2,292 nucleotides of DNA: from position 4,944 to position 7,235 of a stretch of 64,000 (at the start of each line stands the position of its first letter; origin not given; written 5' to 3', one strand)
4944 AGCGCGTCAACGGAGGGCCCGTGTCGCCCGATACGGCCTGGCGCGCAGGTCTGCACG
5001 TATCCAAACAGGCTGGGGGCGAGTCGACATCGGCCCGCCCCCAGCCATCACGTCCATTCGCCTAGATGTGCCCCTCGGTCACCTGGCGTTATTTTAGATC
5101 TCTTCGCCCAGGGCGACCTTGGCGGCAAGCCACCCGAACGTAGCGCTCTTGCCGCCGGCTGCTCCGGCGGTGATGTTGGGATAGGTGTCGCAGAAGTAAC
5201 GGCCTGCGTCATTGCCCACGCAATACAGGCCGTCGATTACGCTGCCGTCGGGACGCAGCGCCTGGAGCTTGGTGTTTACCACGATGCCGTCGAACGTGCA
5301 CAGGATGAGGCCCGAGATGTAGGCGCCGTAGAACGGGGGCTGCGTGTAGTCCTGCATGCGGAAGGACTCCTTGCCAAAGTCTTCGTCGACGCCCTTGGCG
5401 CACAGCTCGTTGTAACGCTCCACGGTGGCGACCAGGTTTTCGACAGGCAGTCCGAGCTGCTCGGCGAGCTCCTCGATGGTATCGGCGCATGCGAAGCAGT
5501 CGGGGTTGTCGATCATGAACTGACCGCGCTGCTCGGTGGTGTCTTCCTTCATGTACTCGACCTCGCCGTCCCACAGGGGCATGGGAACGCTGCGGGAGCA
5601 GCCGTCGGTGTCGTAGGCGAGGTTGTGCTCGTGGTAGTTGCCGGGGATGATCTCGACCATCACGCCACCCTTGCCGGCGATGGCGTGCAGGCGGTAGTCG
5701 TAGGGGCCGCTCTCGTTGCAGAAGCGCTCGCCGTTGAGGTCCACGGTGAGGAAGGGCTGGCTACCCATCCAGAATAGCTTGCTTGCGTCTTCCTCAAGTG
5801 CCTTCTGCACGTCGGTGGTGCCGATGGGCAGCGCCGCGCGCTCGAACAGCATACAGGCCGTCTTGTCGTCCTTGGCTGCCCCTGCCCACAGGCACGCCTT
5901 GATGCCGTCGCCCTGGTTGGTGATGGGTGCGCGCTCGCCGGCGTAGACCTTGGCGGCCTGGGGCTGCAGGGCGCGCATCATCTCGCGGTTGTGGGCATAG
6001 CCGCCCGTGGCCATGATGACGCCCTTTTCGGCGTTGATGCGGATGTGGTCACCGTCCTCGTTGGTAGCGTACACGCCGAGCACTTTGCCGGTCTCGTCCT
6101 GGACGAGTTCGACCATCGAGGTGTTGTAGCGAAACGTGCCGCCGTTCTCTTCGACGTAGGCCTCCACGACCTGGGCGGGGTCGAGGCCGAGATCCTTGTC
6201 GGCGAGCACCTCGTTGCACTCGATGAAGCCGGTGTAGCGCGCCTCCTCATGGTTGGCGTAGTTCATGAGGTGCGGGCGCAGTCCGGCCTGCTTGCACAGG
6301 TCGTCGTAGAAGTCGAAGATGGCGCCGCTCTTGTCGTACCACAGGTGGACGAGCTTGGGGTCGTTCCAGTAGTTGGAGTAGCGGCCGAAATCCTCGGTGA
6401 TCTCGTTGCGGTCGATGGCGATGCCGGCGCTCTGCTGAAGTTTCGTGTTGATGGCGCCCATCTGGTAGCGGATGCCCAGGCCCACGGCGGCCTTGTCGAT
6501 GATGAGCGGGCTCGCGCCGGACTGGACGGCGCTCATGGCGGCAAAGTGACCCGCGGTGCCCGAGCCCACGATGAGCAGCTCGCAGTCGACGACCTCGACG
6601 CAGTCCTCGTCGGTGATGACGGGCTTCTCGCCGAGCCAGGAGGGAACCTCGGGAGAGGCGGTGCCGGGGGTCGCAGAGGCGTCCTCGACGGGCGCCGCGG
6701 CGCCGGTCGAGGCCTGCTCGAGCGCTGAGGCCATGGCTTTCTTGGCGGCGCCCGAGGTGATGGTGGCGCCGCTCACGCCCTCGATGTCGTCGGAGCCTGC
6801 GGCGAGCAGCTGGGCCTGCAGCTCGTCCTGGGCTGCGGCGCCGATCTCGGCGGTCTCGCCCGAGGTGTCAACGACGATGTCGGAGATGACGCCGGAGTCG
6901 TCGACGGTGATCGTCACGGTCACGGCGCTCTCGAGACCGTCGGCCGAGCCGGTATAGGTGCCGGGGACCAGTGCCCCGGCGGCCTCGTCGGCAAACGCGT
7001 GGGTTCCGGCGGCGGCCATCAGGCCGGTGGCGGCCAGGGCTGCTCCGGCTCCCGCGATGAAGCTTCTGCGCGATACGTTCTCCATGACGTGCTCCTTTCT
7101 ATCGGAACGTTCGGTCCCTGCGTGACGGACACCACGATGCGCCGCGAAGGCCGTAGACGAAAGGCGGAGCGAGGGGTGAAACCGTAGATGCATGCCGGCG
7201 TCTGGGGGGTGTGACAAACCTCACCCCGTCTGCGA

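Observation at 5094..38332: Island of four paralogous Tat-signal flavin reductases, each wired to its own polytopic-membrane LuxR regulator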

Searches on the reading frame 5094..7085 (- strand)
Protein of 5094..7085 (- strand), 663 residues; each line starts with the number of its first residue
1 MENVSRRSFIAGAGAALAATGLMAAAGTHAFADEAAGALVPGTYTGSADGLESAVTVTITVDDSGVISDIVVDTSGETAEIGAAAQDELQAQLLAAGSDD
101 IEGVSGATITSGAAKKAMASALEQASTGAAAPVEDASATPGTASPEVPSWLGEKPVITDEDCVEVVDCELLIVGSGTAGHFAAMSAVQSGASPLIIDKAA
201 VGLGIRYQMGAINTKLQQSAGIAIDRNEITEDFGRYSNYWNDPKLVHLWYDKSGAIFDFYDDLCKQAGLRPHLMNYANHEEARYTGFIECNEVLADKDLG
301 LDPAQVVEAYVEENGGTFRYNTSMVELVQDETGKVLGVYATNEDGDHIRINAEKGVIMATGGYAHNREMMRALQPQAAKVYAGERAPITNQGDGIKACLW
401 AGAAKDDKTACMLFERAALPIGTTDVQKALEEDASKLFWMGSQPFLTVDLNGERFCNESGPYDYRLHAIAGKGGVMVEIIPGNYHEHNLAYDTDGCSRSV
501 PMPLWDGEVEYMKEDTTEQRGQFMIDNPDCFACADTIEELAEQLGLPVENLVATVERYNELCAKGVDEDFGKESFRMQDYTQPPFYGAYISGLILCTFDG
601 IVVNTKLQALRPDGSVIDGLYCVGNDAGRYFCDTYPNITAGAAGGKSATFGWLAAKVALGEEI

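Call 3: search_protein_families(library=pfam, proteins=[window:5094-7085:-], max_evalue=0.01)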
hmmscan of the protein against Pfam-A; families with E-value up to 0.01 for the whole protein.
window:5094-7085:- (663 aa): 6 families
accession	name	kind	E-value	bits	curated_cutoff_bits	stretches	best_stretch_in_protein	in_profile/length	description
PF00890.30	FAD_binding_2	-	9e-38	131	20.4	1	170-628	2-400/414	FAD binding domain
PF04205.19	FMN_bind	-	4.2e-11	43.8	22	1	50-123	1-77/77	FMN-binding domain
PF01266.30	DAO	-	8.2e-09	35.9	27.9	1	170-376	2-227/353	FAD dependent oxidoreductase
PF12831.13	FAD_oxidored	-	0.00063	19.6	27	0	170-199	2-31/416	FAD dependent oxidoreductase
PF07992.20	Pyr_redox_2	-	0.0024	17.8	26.1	0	170-200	3-33/291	Pyridine nucleotide-disulphide oxidoreductase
PF00070.33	Pyr_redox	-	0.0073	17.2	22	0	299-341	38-80/82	Pyridine nucleotide-disulphide oxidoreductase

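Call 10: list_cluster_members(proteins=[window:5094-7082:-, window:9196-11679:-, window:17762-19432:+, window:36290-38329:+, window:7301-8818:+, window:11979-13481:+, window:16044-17594:-, window:34455-35945:-, window:33527-34498:+])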
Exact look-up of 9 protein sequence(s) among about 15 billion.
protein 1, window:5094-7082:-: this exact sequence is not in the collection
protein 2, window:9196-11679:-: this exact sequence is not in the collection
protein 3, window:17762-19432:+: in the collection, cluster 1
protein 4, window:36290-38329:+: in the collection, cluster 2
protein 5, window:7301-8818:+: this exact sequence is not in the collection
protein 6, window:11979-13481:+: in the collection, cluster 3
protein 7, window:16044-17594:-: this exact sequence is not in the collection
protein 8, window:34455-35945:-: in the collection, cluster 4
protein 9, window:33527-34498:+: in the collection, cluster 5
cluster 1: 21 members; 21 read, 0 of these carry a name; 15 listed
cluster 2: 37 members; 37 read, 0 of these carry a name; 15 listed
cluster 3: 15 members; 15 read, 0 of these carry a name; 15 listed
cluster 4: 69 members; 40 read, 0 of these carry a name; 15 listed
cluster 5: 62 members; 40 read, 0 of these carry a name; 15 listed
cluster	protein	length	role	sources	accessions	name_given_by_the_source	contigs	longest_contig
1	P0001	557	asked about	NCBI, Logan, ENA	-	-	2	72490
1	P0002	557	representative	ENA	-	-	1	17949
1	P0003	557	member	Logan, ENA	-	-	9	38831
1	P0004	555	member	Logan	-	-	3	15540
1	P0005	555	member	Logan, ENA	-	-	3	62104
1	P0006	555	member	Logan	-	-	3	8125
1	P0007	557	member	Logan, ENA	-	-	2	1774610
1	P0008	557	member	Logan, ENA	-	-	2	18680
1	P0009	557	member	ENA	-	-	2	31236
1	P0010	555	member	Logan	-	-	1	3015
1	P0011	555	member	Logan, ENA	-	-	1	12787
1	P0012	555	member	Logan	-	-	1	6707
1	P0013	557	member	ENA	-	-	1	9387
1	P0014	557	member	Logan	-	-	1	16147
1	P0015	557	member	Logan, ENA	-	-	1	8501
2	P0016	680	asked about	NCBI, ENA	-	-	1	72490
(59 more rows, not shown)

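Call 11: search_protein_families(library=ncbifam, proteins=[window:5094-7085:-], max_evalue=0.001)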
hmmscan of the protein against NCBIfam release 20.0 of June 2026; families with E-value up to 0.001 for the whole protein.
window:5094-7085:- (663 aa): 29 families (the best 25 are shown)
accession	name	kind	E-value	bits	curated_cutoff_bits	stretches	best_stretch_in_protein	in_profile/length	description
NF053717.1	VnlPnlRedVprA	equivalog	3.8e-51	174.4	600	1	169-649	8-469/481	vinyl phenol reductase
TIGR01813.1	flavo_cyto_c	subfamily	6.6e-48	163.5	285.45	1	170-628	2-419/444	flavocytochrome c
NF009473.0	PRK12835.1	subfamily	3.5e-47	161.1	837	2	317-658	229-566/585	FAD-binding protein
NF009478.0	PRK12844.1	equivalog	2.1e-44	151.8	789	1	312-660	221-550/559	3-ketosteroid-delta-1-dehydrogenase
NF005882.1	PRK07843.1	equivalog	4.2e-38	131.1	788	2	532-656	408-545/547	3-oxosteroid 1-dehydrogenase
NF004789.0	PRK06134.1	subfamily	1.8e-34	119.3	747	2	534-660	429-569/581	FAD-dependent oxidoreductase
NF009476.0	PRK12839.1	equivalog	3.9e-30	104.6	940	2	312-658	225-564/572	FAD-dependent oxidoreductase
NF005064.0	PRK06481.1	equivalog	7.9e-30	104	542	3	533-629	377-473/506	flavocytochrome c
NF009477.0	PRK12843.1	equivalog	1.9e-28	99.2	758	2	533-659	430-569/578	FAD-dependent oxidoreductase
NF009474.0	PRK12837.1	equivalog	3.2e-28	98.8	675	1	315-656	188-506/513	FAD-binding protein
NF006130.0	PRK08274.1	equivalog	1.6e-27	96.4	369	2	167-411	5-240/467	FAD-dependent tricarballylate dehydrogenase TcuA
NF009479.0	PRK12845.1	equivalog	3.3e-27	95.1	793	2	534-658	426-563/566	3-ketosteroid-delta-1-dehydrogenase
NF005510.0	PRK07121.1-3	subfamily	1.5e-26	93.2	481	3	305-404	184-281/492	FAD-binding protein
NF053677.1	Desat2ChcC2Cyan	equivalog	8.3e-26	90.4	900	2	532-654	412-547/558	4-oxocyclohex-2-ene-1-carboxylate 5-dehydrogenase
NF053676.1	4oxCHCAChcC1Cy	equivalog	2.6e-24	85.6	1000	2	527-656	381-524/528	4-oxocyclohexanecarboxylate 2-dehydrogenase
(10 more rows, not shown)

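Call 12: search_solved_structures(query=window:5094-7082:-, max_evalue=0.001)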
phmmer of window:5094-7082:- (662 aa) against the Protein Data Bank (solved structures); distinct sequences matched with E-value up to 0.001: 30.
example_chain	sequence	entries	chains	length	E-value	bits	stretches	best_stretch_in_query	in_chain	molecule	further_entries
6t85_A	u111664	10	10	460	1.7e-28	102.7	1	168-627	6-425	Urocanate reductase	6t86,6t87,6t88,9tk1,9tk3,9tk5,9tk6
1qo8_A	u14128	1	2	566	2.4e-24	88.9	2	168-406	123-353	FLAVOCYTOCHROME C3 FUMARATE REDUCTASE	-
1d4c_A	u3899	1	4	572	5.5e-24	87.7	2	168-407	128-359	FLAVOCYTOCHROME C FUMARATE REDUCTASE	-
1d4d_A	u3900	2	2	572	2.7e-23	85.5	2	167-407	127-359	FLAVOCYTOCHROME C FUMARATE REDUCTASE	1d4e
4c3x_A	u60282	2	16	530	4.5e-21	78.1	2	531-654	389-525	3-KETOSTEROID DEHYDROGENASE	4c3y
8jbz_AAA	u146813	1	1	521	4.5e-21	78.1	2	531-654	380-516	3-ketosteroid dehydrogenase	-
8joj_A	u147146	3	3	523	5.6e-21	77.8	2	531-654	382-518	3-ketosteroid dehydrogenase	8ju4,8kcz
1jrz_A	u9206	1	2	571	2.3e-19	72.4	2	168-473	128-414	FLAVOCYTOCHROME C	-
1kss_A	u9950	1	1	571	3.1e-19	72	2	168-407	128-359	flavocytochrome c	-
1lj1_A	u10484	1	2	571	3.4e-19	71.9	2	168-408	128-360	flavocytochrome c3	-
1m64_A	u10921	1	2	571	3.6e-19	71.8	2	168-408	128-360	flavocytochrome c3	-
2b7s_A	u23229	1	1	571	5.7e-19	71.2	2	168-406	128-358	Fumarate reductase flavoprotein subunit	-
1p2e_A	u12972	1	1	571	6e-19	71.1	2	168-406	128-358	flavocytochrome c3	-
1p2h_A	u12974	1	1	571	6e-19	71.1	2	168-406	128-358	flavocytochrome c3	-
1qjd_A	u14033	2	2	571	6e-19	71.1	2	168-406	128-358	FLAVOCYTOCHROME C3 | Fumarate reductase flavoprotein subunit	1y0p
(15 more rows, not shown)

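Call 16: find_encoding_contigs(protein=P0001, flank=10000, max_places=6)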
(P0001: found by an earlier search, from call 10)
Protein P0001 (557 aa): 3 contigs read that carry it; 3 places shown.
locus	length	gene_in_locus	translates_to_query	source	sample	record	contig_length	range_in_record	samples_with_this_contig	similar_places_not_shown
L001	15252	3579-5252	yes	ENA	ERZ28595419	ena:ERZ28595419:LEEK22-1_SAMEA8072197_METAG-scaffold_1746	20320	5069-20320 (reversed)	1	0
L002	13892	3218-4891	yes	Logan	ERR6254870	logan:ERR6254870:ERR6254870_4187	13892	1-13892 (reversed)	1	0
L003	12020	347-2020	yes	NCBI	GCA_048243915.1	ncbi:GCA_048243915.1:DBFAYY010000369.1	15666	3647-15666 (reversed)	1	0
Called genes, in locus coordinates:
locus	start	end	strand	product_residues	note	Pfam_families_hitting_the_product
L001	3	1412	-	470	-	?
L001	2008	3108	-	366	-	PF00196:GerE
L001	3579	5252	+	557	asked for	PF00890:FAD_binding_2, PF01266:DAO (weak), PF12831:FAD_oxidored (faint)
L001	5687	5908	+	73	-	PF06961:DUF1294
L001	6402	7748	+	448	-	PF03051:Peptidase_C1_2, PF00112:Peptidase_C1 (faint)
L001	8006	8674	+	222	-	PF00072:Response_reg, PF00486:Trans_reg_C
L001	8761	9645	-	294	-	PF12784:PDDEXK_2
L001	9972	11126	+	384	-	PF00512:HisKA, PF02518:HATPase_c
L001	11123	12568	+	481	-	PF00392:GntR, PF00155:Aminotran_1_2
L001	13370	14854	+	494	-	PF00171:Aldedh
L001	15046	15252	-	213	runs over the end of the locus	PF13649:Methyltransf_25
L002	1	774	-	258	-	?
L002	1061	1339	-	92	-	-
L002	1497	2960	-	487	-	PF00196:GerE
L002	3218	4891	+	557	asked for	PF00890:FAD_binding_2, PF01266:DAO (weak), PF12831:FAD_oxidored (faint)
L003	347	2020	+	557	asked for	PF00890:FAD_binding_2, PF01266:DAO (weak), PF12831:FAD_oxidored (faint)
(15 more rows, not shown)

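Call 45: search_solved_structures(query=window:5094-7082:-, max_evalue=1e-20, show_alignments=2)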
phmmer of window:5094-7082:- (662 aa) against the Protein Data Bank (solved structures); distinct sequences matched with E-value up to 1e-20: 7.
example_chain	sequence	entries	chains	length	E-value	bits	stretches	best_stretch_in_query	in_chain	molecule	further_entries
6t85_A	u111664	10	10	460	1.7e-28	102.7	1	168-627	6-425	Urocanate reductase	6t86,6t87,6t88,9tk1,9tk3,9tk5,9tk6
1qo8_A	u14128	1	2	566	2.4e-24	88.9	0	168-406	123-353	FLAVOCYTOCHROME C3 FUMARATE REDUCTASE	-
1d4c_A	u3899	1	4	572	5.5e-24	87.7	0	168-407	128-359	FLAVOCYTOCHROME C FUMARATE REDUCTASE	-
1d4d_A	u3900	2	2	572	2.7e-23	85.5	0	167-407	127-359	FLAVOCYTOCHROME C FUMARATE REDUCTASE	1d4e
4c3x_A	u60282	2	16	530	4.5e-21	78.1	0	531-654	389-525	3-KETOSTEROID DEHYDROGENASE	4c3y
8jbz_AAA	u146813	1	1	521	4.5e-21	78.1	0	531-654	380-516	3-ketosteroid dehydrogenase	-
8joj_A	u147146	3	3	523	5.6e-21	77.8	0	531-654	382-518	3-ketosteroid dehydrogenase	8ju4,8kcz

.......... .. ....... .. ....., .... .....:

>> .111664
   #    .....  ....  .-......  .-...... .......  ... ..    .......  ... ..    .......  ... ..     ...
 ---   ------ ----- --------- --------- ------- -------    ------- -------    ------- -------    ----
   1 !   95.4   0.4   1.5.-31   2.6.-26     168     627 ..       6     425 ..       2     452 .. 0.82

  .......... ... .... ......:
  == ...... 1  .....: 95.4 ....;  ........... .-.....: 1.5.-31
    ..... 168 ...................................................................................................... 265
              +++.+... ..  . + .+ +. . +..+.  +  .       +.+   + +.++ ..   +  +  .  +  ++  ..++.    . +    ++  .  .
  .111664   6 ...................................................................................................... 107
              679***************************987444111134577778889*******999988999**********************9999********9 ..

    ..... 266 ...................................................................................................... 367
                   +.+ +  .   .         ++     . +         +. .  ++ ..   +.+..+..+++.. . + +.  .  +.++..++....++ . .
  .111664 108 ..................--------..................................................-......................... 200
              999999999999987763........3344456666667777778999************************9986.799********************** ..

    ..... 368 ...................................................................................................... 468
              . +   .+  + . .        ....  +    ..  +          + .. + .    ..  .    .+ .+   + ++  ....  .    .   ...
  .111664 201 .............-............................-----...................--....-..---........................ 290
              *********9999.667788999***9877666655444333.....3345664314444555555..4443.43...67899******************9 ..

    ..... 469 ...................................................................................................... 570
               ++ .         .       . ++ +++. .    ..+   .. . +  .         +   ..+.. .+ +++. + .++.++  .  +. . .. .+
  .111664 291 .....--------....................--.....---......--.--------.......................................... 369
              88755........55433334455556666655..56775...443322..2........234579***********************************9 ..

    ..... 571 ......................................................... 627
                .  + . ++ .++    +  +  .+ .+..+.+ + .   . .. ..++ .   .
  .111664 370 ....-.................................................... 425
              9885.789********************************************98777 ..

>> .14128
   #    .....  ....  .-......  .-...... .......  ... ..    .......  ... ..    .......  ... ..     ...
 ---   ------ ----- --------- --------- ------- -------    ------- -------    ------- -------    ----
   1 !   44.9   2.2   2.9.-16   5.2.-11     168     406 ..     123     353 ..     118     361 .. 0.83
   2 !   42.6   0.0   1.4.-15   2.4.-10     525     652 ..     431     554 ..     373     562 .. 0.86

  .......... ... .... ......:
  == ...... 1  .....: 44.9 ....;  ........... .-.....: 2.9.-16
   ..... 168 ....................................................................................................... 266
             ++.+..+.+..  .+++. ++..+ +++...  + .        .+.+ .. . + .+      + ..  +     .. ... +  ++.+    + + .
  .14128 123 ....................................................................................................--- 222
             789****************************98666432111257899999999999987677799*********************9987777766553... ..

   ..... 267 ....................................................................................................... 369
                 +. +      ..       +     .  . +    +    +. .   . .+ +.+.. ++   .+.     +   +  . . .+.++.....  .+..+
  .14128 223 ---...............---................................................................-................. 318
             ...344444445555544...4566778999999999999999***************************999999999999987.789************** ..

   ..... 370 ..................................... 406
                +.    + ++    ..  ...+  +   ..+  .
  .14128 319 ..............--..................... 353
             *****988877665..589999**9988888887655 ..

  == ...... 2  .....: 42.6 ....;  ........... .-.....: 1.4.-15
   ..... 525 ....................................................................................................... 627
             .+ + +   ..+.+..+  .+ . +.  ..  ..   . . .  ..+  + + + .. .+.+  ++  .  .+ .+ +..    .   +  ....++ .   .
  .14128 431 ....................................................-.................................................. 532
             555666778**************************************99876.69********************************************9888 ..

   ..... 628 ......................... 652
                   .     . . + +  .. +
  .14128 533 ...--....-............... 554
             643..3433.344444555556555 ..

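Call 62: search_protein_representatives(protein=window:5094-7082:-)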
Query: 662 residues. Proteins with E-value up to 0.001 (for the whole library): 11164; up to 1e-10: 5066; up to 1e-30: 711. The best 150 are listed.
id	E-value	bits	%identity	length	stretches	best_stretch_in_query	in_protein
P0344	0.0e+00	1148.2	77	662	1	2-660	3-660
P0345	1.6e-141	489.4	45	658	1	2-657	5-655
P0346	6.0e-123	428.0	39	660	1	2-655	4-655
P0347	3.5e-122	425.4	44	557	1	134-661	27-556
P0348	2.8e-121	422.5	40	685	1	11-657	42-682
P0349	7.1e-118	411.2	38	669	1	3-655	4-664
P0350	5.1e-117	408.4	43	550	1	125-654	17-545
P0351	1.6e-115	403.4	40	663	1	2-661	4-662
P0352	5.0e-114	398.5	41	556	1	111-660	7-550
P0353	1.6e-112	393.5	42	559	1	108-655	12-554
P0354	1.3e-110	387.2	42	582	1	105-657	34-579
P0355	1.7e-110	386.8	51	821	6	23-158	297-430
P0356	8.9e-109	381.1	38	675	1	2-655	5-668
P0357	7.5e-108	378.1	47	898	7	12-144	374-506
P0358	7.8e-107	374.7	38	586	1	111-659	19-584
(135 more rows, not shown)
